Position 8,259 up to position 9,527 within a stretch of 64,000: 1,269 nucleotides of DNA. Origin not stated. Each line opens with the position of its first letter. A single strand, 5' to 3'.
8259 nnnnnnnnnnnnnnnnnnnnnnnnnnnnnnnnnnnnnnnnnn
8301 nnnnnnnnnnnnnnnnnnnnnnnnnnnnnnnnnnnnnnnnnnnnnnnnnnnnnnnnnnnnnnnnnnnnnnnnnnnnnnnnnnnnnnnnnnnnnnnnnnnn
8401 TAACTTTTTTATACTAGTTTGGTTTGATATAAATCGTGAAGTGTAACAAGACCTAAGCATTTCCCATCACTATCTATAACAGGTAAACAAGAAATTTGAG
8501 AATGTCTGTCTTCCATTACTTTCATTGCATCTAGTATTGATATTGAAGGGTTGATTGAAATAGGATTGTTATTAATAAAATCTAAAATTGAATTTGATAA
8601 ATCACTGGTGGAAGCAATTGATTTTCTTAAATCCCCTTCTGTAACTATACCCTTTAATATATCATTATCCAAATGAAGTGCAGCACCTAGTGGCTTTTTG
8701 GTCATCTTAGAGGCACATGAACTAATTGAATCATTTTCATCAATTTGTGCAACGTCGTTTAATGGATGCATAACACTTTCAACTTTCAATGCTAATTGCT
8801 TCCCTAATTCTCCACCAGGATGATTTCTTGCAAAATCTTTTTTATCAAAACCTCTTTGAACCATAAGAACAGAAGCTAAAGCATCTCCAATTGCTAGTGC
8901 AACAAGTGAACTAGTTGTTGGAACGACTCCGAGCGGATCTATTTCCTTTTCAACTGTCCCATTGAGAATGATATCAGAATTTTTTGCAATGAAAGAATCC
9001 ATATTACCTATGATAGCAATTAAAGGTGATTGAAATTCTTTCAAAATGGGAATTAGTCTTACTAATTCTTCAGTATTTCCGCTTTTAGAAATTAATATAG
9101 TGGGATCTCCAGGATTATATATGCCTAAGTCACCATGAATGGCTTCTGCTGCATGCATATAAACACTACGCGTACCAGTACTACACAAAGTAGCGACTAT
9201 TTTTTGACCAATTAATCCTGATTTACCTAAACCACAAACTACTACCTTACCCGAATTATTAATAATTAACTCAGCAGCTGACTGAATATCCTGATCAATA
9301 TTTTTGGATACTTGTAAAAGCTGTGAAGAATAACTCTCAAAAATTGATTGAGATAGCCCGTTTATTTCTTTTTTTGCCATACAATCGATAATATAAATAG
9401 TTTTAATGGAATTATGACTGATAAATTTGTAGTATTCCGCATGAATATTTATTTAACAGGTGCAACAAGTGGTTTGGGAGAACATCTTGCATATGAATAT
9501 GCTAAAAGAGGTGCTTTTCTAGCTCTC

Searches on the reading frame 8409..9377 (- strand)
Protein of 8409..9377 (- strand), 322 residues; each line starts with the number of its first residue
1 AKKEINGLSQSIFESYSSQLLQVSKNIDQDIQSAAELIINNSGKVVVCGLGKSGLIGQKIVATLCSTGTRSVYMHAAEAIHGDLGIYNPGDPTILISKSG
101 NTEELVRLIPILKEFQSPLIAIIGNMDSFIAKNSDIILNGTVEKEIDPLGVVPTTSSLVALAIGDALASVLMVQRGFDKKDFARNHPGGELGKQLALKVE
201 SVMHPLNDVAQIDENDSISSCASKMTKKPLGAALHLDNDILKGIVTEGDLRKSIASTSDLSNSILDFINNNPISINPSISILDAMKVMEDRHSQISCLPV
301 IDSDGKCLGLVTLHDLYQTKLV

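Call 83: search_protein_families(library=pfam, proteins=[window:8409-9377:-], max_evalue=0.01)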
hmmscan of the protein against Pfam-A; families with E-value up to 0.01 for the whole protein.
window:8409-9377:- (322 aa): 3 families
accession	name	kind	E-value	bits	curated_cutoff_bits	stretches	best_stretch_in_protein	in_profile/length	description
PF01380.27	SIS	-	9.1e-22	77.7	25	1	39-168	2-129/131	SIS domain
PF00571.33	CBS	-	1.9e-20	73.4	24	2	266-316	3-51/57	CBS domain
PF13580.11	SIS_2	-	1.2e-05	25.9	27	0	15-74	5-67/138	SIS domain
